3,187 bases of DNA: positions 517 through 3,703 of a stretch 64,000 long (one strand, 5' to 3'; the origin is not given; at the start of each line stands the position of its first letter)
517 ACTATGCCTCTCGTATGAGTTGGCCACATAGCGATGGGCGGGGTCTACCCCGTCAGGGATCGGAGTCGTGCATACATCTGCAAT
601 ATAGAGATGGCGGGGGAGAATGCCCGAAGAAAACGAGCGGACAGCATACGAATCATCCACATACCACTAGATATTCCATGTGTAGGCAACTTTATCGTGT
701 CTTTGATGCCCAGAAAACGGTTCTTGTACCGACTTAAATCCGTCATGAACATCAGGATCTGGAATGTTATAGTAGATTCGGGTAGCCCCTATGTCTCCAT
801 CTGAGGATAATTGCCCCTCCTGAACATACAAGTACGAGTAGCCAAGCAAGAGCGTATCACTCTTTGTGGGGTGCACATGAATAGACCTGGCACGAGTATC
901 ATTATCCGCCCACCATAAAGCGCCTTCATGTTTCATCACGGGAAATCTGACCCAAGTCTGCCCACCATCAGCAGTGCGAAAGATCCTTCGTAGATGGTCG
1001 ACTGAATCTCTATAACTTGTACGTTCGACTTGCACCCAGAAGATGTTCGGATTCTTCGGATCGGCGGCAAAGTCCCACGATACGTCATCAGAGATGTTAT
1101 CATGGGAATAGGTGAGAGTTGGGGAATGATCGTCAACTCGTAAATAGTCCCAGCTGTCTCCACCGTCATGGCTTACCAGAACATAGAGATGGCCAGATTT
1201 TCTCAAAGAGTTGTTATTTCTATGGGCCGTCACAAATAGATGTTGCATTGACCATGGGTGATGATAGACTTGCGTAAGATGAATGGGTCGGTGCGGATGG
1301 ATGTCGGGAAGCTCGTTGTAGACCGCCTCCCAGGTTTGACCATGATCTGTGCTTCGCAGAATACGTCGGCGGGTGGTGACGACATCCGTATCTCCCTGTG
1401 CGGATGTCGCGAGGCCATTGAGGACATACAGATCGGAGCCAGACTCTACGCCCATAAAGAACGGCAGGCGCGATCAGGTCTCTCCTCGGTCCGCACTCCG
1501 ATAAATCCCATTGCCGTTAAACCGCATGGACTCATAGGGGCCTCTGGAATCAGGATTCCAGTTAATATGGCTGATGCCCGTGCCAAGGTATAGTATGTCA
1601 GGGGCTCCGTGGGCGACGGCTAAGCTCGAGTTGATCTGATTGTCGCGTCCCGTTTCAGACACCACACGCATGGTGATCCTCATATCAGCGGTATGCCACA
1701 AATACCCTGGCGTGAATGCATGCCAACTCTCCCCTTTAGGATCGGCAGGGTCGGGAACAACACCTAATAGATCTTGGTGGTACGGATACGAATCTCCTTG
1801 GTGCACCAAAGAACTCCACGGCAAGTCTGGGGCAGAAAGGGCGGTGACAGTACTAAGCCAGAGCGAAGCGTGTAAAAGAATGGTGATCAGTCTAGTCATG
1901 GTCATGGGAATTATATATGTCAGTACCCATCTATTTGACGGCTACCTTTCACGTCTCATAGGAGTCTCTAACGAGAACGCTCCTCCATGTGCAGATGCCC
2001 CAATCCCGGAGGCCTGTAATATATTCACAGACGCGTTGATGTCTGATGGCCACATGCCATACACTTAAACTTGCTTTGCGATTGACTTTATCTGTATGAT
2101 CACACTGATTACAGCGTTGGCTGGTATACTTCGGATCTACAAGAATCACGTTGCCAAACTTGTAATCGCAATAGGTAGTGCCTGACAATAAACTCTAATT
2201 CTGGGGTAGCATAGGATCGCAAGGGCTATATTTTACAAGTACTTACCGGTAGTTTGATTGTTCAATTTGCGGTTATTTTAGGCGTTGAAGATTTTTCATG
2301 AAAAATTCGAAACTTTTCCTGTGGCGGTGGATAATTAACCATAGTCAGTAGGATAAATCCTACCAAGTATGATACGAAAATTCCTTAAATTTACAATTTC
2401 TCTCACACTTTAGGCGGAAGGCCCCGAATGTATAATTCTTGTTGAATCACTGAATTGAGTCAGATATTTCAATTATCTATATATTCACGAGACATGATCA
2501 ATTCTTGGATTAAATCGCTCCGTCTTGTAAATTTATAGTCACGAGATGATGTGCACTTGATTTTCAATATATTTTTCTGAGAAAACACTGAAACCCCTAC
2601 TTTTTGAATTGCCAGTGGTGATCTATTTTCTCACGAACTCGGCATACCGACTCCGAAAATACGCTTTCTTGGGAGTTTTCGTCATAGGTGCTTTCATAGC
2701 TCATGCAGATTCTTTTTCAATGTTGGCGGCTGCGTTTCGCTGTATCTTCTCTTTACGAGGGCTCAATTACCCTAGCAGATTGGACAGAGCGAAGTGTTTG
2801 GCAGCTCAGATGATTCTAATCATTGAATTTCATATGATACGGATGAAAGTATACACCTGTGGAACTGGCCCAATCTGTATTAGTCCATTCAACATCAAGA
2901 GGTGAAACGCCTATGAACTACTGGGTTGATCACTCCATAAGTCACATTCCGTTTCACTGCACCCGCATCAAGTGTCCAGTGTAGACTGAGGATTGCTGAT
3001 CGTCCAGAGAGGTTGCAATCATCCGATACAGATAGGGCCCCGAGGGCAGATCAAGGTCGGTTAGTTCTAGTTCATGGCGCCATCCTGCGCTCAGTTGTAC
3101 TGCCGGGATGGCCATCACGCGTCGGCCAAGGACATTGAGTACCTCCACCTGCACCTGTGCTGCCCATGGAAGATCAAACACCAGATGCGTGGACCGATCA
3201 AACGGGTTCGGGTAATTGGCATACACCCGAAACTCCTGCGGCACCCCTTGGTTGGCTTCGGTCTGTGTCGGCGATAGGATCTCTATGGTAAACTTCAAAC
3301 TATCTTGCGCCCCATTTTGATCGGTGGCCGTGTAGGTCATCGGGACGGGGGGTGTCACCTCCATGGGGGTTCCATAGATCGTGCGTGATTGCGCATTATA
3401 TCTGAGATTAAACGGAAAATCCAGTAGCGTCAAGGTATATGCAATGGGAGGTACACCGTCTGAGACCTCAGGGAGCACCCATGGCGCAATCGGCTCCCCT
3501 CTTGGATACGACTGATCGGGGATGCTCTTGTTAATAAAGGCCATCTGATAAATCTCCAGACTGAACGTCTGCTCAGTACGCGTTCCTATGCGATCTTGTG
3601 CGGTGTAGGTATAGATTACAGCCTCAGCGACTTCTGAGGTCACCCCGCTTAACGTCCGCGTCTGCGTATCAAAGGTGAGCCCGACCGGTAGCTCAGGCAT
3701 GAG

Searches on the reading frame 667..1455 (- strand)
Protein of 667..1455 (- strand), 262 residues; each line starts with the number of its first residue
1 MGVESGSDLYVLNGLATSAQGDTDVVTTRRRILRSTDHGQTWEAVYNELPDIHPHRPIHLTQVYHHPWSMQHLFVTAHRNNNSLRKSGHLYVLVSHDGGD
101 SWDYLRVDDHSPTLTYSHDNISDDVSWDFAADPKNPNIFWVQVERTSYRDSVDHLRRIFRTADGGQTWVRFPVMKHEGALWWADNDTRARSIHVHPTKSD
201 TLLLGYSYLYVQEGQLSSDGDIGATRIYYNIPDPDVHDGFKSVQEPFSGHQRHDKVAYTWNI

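Call 10: search_protein_families(library=ncbifam, proteins=[window:667-1455:-], max_evalue=0.00001)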
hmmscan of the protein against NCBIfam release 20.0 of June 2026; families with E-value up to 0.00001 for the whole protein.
window:667-1455:- (262 aa): 1 family
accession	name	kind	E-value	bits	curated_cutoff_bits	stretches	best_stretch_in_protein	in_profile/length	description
NF045728.1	glycosyl_F510_1955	equivalog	3.9e-06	26.3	175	0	15-47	142-175/246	F510_1955 family glycosylhydrolase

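Call 61: find_encoding_contigs(protein=window:667-1455:-, flank=10000, max_places=10)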
Protein window:667-1455:- (262 aa): 3 contigs read that carry it; 2 places shown.
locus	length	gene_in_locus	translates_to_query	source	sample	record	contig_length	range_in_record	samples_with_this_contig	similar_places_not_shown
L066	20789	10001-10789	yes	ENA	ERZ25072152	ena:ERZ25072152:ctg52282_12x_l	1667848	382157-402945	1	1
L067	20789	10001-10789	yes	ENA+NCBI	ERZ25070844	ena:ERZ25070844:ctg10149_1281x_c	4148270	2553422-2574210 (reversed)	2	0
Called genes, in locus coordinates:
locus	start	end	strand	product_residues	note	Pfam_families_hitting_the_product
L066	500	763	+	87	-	-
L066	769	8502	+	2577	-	PF00754:F5_F8_type_C (faint), PF22633:F5_F8_type_C_2 (faint), PF25059:FN3_DSCAM-DSCAML_C (faint), PF25788:Ig_Rha78A_N (faint), PF00041:fn3 (weak), PF14292:SusE (faint), PF00041:fn3, PF05345:He_PIG, +1 more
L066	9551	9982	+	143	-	-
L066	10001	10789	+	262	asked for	PF02012:BNR (faint), PF15902:Sortilin-Vps10 (faint)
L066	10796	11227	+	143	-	-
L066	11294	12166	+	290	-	-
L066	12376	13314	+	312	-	PF01555:N6_N4_Mtase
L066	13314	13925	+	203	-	PF09195:Endonuc-BglII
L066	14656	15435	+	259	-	PF12323:HTH_OrfB_IS605 (weak), PF01385:OrfB_IS605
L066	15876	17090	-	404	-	PF03453:MoeA_N, PF00994:MoCF_biosynth, PF03454:MoeA_C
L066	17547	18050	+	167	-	PF01029:NusB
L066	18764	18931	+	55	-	-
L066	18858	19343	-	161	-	-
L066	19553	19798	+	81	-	-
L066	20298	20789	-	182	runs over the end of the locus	-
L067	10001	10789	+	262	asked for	PF02012:BNR (faint), PF15902:Sortilin-Vps10 (faint)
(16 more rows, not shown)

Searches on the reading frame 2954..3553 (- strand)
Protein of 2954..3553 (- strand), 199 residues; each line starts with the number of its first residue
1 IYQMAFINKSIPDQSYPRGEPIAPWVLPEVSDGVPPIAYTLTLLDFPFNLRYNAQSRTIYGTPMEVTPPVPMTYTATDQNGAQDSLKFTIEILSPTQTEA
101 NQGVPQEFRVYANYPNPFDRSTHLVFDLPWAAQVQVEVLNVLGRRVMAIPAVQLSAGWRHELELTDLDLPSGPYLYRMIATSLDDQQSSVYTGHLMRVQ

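Call 40: search_protein_families(library=ncbifam, proteins=[window:2954-3553:-], max_evalue=0.1)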
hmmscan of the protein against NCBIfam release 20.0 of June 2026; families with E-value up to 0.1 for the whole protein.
window:2954-3553:- (199 aa): 4 families
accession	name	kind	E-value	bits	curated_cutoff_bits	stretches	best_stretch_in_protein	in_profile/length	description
NF052323.1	T9SSA_dep_M6i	equivalog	1.5e-06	26.4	600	1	82-188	930-1034/1043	T9SS-dependent M6-like inactivated metalloprotease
TIGR04183.1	Por_Secre_tail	domain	4.8e-05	23.3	23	1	114-179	2-59/72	T9SS type A sorting domain-containing protein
NF033707.1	T9SS_sortase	equivalog_domain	0.00013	19.7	420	1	110-196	998-1093/1095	type IX secretion system sortase PorU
NF038113.1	T9SSA_dep_M36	equivalog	0.032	12.3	885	1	106-179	790-856/869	T9SS-dependent M36 family metallopeptidase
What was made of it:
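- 3017..3214 (-): T9SS type-A C-terminal sorting domain of locus 1. TIGR04183 at 23.3 bits (cutoff 23), on residues 114-179 of the last 199 aa (call 40).
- Checked: A T9SS type-A sorting domain (TIGR04183) is present at the C-terminus at 23.3 bits against a cutoff of 23 (call 40).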
